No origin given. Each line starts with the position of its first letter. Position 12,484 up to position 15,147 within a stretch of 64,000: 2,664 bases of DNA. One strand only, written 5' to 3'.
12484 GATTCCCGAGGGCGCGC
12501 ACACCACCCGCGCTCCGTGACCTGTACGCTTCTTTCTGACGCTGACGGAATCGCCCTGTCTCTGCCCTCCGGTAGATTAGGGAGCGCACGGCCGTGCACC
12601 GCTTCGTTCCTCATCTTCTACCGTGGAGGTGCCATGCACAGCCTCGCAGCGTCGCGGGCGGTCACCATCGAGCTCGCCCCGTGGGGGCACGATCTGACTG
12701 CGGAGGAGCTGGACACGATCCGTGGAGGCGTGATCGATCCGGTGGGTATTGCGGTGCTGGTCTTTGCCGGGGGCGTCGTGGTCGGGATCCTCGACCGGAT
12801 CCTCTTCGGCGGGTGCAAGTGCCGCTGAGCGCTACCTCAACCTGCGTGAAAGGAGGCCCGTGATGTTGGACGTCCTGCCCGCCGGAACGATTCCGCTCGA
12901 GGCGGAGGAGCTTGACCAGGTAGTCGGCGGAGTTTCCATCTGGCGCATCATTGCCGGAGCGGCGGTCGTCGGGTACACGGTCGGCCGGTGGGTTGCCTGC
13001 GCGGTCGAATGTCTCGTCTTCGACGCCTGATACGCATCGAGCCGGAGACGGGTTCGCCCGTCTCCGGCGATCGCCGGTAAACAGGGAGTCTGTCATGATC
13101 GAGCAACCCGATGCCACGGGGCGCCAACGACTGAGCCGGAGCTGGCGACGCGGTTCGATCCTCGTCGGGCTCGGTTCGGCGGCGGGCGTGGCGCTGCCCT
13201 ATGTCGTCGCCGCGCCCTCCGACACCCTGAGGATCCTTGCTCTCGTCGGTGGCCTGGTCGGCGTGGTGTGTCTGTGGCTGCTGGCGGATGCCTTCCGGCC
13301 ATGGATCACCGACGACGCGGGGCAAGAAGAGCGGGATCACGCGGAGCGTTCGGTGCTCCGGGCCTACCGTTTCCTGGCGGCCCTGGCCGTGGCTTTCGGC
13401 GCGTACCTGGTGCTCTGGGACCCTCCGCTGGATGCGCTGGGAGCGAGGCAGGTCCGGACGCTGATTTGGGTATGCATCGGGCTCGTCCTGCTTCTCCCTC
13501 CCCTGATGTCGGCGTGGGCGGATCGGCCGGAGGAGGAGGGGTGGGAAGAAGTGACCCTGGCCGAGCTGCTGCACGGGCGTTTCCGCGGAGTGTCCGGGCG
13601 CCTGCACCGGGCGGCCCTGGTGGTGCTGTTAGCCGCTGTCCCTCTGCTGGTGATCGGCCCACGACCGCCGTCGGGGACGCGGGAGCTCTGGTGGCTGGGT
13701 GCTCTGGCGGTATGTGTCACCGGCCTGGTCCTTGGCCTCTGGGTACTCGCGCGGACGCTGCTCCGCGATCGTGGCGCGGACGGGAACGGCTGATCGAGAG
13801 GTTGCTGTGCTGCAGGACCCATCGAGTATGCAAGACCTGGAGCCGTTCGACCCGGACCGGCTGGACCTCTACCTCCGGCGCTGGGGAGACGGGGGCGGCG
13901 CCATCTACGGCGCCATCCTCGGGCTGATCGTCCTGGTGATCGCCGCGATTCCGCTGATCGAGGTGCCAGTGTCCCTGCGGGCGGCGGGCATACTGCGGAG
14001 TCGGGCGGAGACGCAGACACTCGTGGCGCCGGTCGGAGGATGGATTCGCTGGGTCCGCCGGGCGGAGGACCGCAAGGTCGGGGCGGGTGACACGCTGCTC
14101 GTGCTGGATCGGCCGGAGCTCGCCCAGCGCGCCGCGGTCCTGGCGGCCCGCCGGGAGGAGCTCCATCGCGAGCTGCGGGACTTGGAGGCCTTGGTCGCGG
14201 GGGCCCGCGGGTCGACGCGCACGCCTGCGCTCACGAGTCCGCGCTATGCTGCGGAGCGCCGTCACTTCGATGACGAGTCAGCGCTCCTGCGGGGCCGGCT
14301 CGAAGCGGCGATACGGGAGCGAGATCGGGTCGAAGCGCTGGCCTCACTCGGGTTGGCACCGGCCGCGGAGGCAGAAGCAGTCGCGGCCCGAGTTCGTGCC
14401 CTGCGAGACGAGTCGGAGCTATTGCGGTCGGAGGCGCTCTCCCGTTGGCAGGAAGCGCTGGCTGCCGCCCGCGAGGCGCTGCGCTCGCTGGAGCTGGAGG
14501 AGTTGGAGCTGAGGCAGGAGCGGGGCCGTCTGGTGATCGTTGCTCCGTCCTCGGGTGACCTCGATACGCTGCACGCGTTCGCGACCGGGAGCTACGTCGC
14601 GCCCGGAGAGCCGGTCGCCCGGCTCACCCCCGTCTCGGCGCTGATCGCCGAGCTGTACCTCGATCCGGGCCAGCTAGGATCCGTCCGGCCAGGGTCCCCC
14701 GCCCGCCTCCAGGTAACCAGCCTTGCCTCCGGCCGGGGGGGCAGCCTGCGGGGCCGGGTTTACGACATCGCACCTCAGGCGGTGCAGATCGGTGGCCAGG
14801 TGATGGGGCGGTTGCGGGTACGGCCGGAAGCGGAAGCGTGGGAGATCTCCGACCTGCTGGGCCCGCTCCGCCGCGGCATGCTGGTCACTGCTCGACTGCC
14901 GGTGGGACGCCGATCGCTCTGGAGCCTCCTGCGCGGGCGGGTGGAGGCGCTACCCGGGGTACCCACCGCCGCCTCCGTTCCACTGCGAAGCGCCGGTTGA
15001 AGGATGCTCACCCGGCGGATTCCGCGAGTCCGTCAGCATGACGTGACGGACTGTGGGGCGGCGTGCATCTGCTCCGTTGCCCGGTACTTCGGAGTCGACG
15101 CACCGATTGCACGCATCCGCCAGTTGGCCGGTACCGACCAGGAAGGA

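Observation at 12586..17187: Two tandem double-glycine-leader peptides with 32-aa hydrophobic Cys-pair cores, plus membrane protein, HlyD and C39-ABC exporter: a two-peptide bacteriocin-like system in a high-GC genome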

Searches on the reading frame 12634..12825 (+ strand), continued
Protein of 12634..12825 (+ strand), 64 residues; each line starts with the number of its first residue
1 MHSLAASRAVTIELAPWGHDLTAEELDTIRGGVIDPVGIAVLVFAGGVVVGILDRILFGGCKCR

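Call 63: search_protein_families(library=pfam, alignment_id=A3, max_evalue=1)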
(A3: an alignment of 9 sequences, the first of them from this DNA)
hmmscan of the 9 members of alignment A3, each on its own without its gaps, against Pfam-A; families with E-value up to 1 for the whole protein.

A. member 1, seq(64 aa): 1 family
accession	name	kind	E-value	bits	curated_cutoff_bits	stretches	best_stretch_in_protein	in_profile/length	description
PF10439.15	Bacteriocin_IIc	-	0.00068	20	27.1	1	21-53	7-41/59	Bacteriocin class II with double-glycine leader peptide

B. families by the number of members that match (of 9 scanned): 3 families
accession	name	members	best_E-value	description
PF10439.15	Bacteriocin_IIc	4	0.00068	Bacteriocin class II with double-glycine leader peptide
PF03928.20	HbpS-like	1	0.11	Haem degrading protein HbpS-like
PF18843.6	LPD28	1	0.3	Large polyvalent protein associated domain 28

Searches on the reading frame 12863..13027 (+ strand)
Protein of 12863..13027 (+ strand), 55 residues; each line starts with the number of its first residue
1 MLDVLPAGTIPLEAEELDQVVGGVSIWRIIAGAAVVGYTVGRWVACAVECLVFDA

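Call 5: search_protein_families(library=ncbifam, proteins=[window:12863-13027:+], max_evalue=1)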
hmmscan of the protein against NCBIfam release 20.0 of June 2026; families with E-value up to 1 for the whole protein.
seq(55 aa): 4 families
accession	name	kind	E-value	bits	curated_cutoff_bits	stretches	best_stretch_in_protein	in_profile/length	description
TIGR03949.1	bact_IIb_cerein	subfamily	0.0023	17.7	21.5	1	12-43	4-42/45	class IIb bacteriocin, lactobin A/cerein 7B family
NF045747.1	MPN313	equivalog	0.023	15.1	100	1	13-43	5-35/87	MPN313 family protein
NF038035.1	lactGalph_entA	subfamily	0.14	12.3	37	1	12-30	1-19/35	lactococcin G-alpha/enterocin 1071A family bacteriocin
TIGR03898.1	lanti_MRSA_kill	subfamily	0.16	12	23.5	1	6-23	27-44/44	mersacidin/lichenicidin family type 2 lantibiotic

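Call 6: search_protein_families(library=pfam, proteins=[window:12863-13027:+], max_evalue=1)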
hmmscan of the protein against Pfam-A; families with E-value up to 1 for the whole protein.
seq(55 aa): 1 family
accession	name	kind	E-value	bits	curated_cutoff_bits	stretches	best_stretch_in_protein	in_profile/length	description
PF10439.15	Bacteriocin_IIc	-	0.0011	19.4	27.1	1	13-47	8-49/59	Bacteriocin class II with double-glycine leader peptide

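Call 13: find_homologous_proteins(query=window:12863-13027:+, max_evalue=10)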
Query seq(55 aa) (55 aa): 1 proteins with E <= 10 among 2 candidates.
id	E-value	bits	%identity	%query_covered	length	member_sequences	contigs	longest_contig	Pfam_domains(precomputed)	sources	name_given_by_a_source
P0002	5.0e-27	110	95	100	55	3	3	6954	-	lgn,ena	-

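Call 62: search_protein_families(library=pfam, alignment_id=A5, max_evalue=1)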
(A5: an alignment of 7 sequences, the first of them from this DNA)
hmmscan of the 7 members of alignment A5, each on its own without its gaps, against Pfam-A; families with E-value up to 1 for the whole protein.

A. member 1, seq(55 aa): 1 family
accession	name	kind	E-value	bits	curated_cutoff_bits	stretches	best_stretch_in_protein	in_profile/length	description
PF10439.15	Bacteriocin_IIc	-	0.0011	19.4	27.1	1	13-47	8-49/59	Bacteriocin class II with double-glycine leader peptide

B. families by the number of members that match (of 7 scanned): 2 families
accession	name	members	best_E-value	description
PF10439.15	Bacteriocin_IIc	5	0.00069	Bacteriocin class II with double-glycine leader peptide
PF03047.20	ComC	3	0.0023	COMC family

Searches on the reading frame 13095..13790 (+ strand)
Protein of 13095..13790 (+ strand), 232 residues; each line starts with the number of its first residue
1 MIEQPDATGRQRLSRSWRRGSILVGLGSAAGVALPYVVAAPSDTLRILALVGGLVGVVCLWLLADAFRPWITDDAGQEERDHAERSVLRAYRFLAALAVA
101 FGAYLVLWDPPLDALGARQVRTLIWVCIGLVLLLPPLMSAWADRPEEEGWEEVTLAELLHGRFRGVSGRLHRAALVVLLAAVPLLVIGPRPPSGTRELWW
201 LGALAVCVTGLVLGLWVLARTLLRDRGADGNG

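Call 5: search_protein_families(library=ncbifam, proteins=[window:13095-13790:+], max_evalue=1)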
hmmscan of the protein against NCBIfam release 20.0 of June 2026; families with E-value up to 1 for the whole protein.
window:13095-13790:+ (232 aa): 5 families
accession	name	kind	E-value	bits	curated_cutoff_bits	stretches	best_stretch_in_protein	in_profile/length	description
NF008493.0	PRK11404.1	equivalog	0.0023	16.6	806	1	18-63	376-421/483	PTS fructose-like transporter subunit IIBC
NF007952.0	PRK10671.1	equivalog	0.13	10.4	1316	1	71-134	168-232/838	copper-exporting P-type ATPase CopA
TIGR03758.1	conj_TIGR03758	hypoth_equivalog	0.25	11.5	42.7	1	47-90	23-63/76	TIGR03758 family integrating conjugative element protein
NF033634.1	SLATT_1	domain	0.45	10.5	41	1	7-62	17-72/132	SLATT domain-containing protein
NF033610.1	SLATT_3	domain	0.76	9.8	45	0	169-220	21-69/170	SLATT domain-containing protein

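Call 6: search_protein_families(library=pfam, proteins=[window:13095-13790:+], max_evalue=1)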
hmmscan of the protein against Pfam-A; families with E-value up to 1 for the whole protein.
window:13095-13790:+ (232 aa): 7 families
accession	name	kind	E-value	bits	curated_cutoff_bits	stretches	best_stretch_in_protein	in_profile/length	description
PF02322.20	Cyt_bd_oxida_II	-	0.001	19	35.6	1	36-213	144-250/302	Cytochrome bd terminal oxidase subunit II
PF24838.2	8xMP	-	0.0014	18.9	30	1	82-153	14-83/136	Octameric membrane protein family (8xMP)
PF06813.19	Nodulin-like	-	0.0041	17.1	24.7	1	28-138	143-247/250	Nodulin-like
PF23933.1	DUF7269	-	0.047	14.2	29.1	0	95-146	2-50/162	Family of unknown function (DUF7269)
PF03899.21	ATP-synt_I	-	0.1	13.5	25.1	1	38-102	18-85/99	ATP synthase I chain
PF11670.13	MSP1a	-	0.15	11.8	27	1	75-138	7-69/252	Major surface protein 1a (MSP1a)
PF02652.20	Lactate_perm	-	0.24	10.5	27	1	28-115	215-304/522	L-lactate permease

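Call 17: find_homologous_proteins(query=window:13095-13790:+, max_evalue=1)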
Query window:13095-13790:+ (232 aa): 2 proteins with E <= 1 among 8000 candidates.
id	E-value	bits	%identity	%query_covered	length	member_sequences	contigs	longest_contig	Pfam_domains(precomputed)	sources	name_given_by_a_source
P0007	3.3e-145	500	100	100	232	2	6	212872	-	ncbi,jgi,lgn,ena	ncbi:MAG TPA: hypothetical protein VF167_10365 [Longimicrobiaceae bacterium]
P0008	2.1e-106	373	77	100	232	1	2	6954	-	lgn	-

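Call 38: search_protein_families(library=padloc, proteins=[window:13095-13790:+], max_evalue=0.1)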
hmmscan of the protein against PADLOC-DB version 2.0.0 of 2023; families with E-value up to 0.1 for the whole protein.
window:13095-13790:+ (232 aa): 1 family
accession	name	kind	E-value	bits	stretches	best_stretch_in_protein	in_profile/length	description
PDLC00730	Effector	-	0.039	11.2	1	8-65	167-224/299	TIR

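Call 47: predict_structure(alignment_id=A2)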
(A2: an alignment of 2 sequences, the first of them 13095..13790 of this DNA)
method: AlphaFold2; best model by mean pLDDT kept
length: 232 residues; sequences in the alignment: 2
mean_pLDDT: 48.9   pTM: 0.40
mean pLDDT of the five models: 48.9, 46.3, 45.8, 45.6, 45.1
residues with pLDDT >= 90: 0; 70-90: 0; 50-70: 112; < 50: 120
segments of 3 or more residues with pLDDT < 50: 1-13, 15-20, 22-27, 29-40, 109-111, 135-176, 181-192, 195-198, 219-223, 225-232
pLDDT, mean of each block of 10 residues (from residue 1): 40 44 47 46 56 60 57 59 61 60 53 50 52 46 38 32 38 47 42 49 55 53 43 32
secondary structure, 60 per line:
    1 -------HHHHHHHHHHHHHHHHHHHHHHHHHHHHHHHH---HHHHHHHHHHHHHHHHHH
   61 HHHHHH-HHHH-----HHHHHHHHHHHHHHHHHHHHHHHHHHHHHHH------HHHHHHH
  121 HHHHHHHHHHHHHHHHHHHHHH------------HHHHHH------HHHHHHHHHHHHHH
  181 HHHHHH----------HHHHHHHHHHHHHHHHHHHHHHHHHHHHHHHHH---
elements in order: H8-39 H43-66 H68-71 H77-107 H114-142 H155-160 H167-186 H197-229

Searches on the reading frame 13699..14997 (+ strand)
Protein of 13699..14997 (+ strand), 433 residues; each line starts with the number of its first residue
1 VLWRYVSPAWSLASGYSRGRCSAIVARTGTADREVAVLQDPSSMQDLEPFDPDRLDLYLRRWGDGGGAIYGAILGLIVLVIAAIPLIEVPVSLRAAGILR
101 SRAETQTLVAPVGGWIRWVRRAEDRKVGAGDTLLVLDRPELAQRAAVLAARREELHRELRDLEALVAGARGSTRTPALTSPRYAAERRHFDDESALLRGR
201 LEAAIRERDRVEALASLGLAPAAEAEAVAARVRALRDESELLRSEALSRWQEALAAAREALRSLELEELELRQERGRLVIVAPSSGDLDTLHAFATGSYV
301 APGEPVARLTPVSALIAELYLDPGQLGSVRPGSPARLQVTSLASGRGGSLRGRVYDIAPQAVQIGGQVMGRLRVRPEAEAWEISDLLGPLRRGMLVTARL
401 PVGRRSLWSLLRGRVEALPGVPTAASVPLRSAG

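Call 5: search_protein_families(library=ncbifam, proteins=[window:13699-14997:+], max_evalue=1)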
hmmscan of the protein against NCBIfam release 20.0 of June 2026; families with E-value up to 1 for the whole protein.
window:13699-14997:+ (433 aa): 6 families
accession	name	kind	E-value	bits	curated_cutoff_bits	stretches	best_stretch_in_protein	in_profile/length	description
TIGR01843.1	type_I_hlyD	subfamily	1.2e-27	97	208.65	2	222-409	215-405/422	HlyD family type I secretion periplasmic adaptor subunit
TIGR01730.1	RND_mfp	subfamily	2.1e-10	40.1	94.9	2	222-404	75-248/322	efflux RND transporter periplasmic adaptor subunit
TIGR00998.1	8a0101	subfamily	2e-07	30.3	390.8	1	102-370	39-290/334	EmrA/EmrK family multidrug efflux transporter periplasmic adaptor subunit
TIGR03794.1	NHLM_micro_HlyD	equivalog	9.2e-07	28.1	156.2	1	72-358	24-337/421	NHLP bacteriocin system secretion protein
TIGR01000.1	bacteriocin_acc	subfamily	0.0022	16.9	258.85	1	235-314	274-353/457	bacteriocin secretion accessory protein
TIGR00999.1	8a0102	subfamily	0.0088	15.2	319.3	1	247-363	67-173/271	CzcB/NccB family metal efflux transporter periplasmic adaptor subunit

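Call 6: search_protein_families(library=pfam, proteins=[window:13699-14997:+], max_evalue=1)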
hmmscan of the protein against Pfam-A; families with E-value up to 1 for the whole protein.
window:13699-14997:+ (433 aa): 2 families
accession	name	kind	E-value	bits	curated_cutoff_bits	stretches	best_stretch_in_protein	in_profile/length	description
PF13437.12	HlyD_3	-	1.3e-12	48.8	22.2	1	279-376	1-95/106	HlyD family secretion protein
PF16576.10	HlyD_D23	-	2.7e-09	37.1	30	1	104-361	18-188/214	Barrel-sandwich domain of CusB or HlyD membrane-fusion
